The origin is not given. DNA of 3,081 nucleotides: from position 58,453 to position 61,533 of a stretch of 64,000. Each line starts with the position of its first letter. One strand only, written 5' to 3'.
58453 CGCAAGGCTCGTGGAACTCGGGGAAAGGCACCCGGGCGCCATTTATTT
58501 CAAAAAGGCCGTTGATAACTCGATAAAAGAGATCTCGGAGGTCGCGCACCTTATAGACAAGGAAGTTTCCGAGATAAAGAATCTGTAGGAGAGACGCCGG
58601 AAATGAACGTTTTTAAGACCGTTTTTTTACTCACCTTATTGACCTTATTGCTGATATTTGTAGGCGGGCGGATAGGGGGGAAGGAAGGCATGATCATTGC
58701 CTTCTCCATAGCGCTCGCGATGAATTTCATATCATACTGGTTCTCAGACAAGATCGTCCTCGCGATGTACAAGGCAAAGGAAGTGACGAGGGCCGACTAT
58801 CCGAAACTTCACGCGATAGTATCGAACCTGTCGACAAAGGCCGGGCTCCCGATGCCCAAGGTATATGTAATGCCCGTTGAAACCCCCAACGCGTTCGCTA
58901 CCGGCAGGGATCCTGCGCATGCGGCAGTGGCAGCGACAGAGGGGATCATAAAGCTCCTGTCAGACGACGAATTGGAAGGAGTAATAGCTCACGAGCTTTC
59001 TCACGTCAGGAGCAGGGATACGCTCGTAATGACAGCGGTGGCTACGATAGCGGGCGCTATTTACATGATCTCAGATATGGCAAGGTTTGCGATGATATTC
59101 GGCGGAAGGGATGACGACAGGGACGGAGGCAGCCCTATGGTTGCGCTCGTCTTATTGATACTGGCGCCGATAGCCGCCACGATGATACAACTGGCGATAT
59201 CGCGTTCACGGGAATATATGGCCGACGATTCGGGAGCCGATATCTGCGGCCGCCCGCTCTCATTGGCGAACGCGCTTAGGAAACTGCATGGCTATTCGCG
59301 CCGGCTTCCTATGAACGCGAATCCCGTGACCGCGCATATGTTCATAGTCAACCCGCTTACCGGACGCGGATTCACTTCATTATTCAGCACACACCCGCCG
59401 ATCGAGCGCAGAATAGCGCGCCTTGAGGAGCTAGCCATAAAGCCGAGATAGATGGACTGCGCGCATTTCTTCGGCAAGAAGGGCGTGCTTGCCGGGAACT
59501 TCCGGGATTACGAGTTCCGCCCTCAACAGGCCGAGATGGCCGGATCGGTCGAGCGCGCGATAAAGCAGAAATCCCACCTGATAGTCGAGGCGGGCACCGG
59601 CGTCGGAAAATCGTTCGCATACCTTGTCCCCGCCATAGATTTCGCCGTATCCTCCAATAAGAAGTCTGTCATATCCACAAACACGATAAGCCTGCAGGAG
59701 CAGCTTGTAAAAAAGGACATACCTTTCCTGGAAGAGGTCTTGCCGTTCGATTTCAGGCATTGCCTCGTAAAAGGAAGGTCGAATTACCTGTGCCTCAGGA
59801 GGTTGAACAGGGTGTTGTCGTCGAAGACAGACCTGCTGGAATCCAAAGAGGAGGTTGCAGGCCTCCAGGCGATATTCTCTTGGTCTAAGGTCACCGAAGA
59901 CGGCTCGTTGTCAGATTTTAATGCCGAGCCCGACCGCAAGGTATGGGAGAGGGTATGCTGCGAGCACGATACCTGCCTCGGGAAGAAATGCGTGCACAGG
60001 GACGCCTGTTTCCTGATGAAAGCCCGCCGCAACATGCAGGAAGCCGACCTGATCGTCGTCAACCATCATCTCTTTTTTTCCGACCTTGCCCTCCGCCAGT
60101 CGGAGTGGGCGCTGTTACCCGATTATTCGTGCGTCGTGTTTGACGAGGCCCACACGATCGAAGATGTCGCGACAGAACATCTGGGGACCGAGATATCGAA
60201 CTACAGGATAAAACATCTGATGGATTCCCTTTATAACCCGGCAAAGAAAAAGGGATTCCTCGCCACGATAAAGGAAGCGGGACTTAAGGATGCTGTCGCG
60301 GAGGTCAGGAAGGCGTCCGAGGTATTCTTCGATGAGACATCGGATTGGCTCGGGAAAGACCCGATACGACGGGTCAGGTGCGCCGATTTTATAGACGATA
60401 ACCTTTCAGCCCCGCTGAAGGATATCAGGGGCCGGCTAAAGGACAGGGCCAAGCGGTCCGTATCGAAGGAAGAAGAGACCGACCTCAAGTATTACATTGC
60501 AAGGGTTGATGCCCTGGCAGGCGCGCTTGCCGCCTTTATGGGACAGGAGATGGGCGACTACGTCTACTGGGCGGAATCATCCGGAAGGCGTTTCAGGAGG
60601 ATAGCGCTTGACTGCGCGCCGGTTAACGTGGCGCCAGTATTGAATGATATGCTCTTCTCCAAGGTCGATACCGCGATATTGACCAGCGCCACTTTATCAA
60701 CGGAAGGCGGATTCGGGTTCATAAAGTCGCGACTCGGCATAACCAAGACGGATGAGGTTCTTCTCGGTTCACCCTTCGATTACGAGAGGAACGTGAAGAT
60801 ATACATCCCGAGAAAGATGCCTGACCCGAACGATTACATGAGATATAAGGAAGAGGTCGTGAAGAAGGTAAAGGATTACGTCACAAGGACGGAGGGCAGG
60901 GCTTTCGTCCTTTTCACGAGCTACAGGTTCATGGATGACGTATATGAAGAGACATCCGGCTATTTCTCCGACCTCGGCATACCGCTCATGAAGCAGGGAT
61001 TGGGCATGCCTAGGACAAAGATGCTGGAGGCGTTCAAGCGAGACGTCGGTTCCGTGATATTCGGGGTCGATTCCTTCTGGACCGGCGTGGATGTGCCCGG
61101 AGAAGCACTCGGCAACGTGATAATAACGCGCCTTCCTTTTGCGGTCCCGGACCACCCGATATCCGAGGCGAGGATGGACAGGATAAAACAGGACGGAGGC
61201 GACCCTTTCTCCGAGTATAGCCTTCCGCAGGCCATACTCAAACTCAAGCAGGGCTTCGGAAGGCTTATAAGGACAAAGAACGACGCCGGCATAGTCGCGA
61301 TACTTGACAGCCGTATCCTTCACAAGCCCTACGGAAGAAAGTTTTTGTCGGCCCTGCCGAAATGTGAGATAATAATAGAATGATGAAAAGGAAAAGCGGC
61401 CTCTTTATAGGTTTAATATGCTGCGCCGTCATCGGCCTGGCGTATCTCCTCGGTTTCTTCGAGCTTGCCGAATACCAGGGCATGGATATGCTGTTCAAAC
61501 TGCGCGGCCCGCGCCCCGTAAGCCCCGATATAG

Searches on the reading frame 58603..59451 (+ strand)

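Call 56: search_protein_families(library=pfam, proteins=[window:58603-59451:+], max_evalue=0.00001)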
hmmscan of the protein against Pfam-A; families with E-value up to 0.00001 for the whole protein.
window:58603-59451:+ (282 aa): 1 family
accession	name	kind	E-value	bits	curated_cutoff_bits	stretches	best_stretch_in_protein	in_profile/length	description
PF01435.24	Peptidase_M48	-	1.2e-35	123.5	20.3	1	67-277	5-185/186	Peptidase family M48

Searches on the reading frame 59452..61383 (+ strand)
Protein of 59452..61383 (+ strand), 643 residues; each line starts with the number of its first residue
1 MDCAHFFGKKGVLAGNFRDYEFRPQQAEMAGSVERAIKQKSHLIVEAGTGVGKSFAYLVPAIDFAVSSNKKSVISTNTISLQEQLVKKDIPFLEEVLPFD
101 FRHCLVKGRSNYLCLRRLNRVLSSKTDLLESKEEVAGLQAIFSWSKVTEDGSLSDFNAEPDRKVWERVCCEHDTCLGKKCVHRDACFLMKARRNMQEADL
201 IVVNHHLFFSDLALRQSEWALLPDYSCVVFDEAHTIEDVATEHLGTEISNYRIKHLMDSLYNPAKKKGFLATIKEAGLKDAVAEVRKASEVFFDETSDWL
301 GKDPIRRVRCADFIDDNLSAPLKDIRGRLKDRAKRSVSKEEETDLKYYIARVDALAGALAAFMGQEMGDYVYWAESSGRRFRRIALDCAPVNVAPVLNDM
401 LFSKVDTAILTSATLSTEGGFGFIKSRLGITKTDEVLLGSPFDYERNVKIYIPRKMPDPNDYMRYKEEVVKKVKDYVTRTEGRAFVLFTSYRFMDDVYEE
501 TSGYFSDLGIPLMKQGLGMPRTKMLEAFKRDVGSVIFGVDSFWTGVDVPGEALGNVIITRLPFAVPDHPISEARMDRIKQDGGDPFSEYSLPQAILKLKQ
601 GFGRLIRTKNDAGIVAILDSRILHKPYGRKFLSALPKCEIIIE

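Call 56: search_protein_families(library=pfam, proteins=[window:59452-61383:+], max_evalue=0.00001)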
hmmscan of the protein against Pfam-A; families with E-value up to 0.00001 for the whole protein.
window:59452-61383:+ (643 aa): 4 families
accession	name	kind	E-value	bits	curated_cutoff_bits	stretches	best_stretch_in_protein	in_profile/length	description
PF13307.12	Helicase_C_2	-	8.9e-45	153.2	25.3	1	475-637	3-169/170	Helicase C-terminal domain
PF00270.35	DEAD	-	7.5e-12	45.7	26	0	36-94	10-70/167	DEAD/DEAH box helicase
PF06733.21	DEAD_2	-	1.4e-07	31.7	21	1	179-251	99-170/172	DEAD_2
PF04851.21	ResIII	-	3.1e-06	27.6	22.5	0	20-88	2-72/164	Type III restriction enzyme, res subunit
